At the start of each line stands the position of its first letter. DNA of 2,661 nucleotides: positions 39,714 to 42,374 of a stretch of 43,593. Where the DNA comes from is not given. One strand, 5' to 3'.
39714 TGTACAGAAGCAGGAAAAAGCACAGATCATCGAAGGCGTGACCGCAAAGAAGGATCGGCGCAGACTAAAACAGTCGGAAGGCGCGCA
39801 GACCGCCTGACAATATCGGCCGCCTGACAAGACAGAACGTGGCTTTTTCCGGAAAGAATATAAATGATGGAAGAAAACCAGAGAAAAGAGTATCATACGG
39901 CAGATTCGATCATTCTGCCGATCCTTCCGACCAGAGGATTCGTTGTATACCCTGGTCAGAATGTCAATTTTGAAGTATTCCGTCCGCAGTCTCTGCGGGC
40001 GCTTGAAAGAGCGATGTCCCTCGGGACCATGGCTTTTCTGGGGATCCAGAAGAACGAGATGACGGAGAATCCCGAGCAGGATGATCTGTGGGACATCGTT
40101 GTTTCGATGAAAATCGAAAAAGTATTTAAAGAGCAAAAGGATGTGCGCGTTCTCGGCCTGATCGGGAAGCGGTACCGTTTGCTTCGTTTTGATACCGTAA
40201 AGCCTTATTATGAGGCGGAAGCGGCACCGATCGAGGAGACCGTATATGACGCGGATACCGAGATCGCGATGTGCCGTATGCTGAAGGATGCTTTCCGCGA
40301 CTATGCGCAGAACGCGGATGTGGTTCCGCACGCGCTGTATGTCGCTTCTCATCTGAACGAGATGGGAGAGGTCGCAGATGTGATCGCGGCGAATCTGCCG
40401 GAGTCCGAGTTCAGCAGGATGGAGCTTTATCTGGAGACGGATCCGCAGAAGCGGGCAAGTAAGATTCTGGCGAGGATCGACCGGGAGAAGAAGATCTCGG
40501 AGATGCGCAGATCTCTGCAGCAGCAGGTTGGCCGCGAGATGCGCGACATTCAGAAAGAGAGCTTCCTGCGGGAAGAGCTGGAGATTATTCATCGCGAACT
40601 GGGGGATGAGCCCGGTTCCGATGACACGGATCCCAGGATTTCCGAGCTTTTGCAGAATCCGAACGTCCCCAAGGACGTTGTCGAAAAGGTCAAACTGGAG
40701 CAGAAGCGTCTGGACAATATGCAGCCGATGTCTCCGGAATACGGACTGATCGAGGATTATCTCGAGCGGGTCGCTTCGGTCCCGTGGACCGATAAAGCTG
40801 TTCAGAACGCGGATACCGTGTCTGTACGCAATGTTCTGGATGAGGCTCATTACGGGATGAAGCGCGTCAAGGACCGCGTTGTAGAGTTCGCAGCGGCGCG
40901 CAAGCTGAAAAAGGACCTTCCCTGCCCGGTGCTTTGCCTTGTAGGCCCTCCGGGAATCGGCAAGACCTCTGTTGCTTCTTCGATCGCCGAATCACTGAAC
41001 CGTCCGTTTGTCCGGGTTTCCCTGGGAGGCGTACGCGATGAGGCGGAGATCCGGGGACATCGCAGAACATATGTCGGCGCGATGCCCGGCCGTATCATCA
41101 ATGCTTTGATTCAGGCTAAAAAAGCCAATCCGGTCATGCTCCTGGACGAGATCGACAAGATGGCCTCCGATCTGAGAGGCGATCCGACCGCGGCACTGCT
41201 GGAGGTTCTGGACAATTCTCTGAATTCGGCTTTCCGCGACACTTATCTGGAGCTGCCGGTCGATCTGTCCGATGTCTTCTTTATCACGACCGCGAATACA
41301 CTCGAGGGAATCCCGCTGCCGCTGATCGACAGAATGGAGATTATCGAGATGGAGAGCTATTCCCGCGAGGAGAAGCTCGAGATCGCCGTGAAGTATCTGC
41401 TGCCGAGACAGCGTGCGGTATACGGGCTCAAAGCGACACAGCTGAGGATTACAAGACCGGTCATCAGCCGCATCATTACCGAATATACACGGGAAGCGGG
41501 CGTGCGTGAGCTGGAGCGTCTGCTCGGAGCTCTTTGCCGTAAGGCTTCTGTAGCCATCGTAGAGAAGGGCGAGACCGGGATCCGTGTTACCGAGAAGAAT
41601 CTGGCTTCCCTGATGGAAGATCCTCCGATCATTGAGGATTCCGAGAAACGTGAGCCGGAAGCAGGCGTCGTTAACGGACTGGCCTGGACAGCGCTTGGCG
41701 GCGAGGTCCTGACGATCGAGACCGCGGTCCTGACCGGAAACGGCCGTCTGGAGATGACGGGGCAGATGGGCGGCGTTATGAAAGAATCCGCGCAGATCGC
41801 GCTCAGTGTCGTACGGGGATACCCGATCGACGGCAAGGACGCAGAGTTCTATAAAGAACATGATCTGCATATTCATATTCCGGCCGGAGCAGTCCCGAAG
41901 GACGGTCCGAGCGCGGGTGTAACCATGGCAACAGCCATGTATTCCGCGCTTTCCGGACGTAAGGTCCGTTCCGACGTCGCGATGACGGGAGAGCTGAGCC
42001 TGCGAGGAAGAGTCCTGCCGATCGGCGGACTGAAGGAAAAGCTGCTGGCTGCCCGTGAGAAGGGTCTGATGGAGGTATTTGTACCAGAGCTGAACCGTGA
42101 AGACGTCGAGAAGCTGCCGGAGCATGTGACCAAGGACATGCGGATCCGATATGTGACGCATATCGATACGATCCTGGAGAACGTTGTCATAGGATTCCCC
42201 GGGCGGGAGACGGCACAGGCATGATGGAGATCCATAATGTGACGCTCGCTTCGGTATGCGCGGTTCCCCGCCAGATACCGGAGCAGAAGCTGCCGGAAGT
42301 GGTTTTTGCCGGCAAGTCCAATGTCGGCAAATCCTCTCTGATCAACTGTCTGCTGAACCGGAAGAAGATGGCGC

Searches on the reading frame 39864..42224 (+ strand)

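Call 54: search_protein_families(library=pfam, proteins=[window:39864-42224:+], max_evalue=0.000001)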
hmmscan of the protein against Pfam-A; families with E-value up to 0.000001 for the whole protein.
window:39864-42224:+ (786 aa): 6 families
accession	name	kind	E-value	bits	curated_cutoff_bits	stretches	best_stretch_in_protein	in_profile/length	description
PF05362.19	Lon_C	-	5.2e-78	261.7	21.1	1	575-775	2-203/205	Lon protease (S16) C-terminal proteolytic domain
PF02190.22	LON_substr_bdg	-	4.5e-25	89.2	28.7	1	18-205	2-198/200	ATP-dependent protease La (LON) substrate-binding domain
PF00004.35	AAA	-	3.8e-24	86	21.2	1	357-494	1-126/131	ATPase family associated with various cellular activities (AAA)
PF22667.2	Lon_lid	-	3.7e-18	65.3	27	1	521-569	4-52/57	Lon protease AAA+ ATPase lid domain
PF13541.12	ChlI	-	4.4e-09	36.7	27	1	618-744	1-121/121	Subunit ChlI of Mg-chelatase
PF07728.20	AAA_5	-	6.1e-08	33.2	22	1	357-481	2-125/139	AAA domain (dynein-related subfamily)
